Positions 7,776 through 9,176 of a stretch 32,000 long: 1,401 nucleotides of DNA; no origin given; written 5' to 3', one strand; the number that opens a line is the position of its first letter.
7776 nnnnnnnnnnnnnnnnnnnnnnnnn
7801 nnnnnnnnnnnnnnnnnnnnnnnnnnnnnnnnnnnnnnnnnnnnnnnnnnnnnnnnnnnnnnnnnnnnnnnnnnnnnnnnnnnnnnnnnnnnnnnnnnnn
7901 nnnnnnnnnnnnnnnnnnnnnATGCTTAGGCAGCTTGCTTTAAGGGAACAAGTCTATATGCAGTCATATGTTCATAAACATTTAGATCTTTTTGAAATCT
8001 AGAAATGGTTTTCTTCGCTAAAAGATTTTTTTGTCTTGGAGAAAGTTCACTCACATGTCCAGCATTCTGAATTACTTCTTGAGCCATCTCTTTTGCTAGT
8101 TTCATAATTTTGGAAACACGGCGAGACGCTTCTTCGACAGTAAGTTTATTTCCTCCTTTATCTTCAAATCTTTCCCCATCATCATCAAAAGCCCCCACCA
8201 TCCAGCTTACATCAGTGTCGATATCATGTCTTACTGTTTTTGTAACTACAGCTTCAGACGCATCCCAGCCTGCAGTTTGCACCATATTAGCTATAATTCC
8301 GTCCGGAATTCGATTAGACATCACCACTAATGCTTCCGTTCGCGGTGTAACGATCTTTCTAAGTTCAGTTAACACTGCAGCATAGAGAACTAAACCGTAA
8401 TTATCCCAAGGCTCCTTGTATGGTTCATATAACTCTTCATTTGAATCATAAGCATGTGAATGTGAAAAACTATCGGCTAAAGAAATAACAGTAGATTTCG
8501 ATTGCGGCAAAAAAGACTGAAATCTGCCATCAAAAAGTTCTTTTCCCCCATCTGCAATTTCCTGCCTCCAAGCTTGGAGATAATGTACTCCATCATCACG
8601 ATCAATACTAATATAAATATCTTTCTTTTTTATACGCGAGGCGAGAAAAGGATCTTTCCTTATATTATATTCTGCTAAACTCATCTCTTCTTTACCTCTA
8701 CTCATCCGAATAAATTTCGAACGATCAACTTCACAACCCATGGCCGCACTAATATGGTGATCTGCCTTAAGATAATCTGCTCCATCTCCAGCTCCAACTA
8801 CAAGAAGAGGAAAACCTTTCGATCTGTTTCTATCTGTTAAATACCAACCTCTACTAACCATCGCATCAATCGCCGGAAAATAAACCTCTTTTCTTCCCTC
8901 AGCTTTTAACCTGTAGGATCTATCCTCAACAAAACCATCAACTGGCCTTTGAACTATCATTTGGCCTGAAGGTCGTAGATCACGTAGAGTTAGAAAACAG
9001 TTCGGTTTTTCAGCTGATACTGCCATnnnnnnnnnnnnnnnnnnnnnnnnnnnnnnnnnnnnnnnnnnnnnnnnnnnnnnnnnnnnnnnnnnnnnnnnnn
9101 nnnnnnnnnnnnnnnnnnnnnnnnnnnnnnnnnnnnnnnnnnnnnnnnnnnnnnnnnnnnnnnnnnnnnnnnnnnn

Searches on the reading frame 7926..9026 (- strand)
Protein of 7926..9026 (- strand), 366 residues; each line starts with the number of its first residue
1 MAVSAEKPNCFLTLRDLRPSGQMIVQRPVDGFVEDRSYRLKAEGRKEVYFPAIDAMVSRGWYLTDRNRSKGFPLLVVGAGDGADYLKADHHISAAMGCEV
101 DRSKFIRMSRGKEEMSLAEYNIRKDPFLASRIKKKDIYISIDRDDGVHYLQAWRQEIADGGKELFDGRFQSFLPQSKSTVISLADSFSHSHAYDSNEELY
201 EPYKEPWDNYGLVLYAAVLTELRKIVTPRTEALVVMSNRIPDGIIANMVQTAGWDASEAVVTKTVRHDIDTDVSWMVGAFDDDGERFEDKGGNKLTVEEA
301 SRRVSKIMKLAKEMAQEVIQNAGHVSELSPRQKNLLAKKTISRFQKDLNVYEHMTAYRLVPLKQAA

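Call 7: search_protein_families(library=pfam, proteins=[window:7926-9026:-], max_evalue=0.01)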
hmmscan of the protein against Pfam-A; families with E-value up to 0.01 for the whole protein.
window:7926-9026:- (366 aa): 0 families

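Call 32: search_protein_families(library=phrogs, proteins=[window:7926-9026:-], max_evalue=0.1)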
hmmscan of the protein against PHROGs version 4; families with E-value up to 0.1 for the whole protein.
window:7926-9026:- (366 aa): 0 families

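Call 33: search_protein_families(library=padloc, proteins=[window:7926-9026:-], max_evalue=0.1)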
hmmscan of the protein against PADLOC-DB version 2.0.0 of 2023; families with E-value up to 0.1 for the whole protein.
window:7926-9026:- (366 aa): 0 families

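Call 93: search_protein_families(library=ncbifam, proteins=[window:7926-9026:-], max_evalue=0.01)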
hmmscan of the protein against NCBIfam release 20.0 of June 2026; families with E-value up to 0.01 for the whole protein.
window:7926-9026:- (366 aa): 0 families

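Call 94: search_solved_structures(query=window:7926-9026:-, max_evalue=0.01)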
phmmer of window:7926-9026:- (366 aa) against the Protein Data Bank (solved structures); distinct sequences matched with E-value up to 0.01: 0.
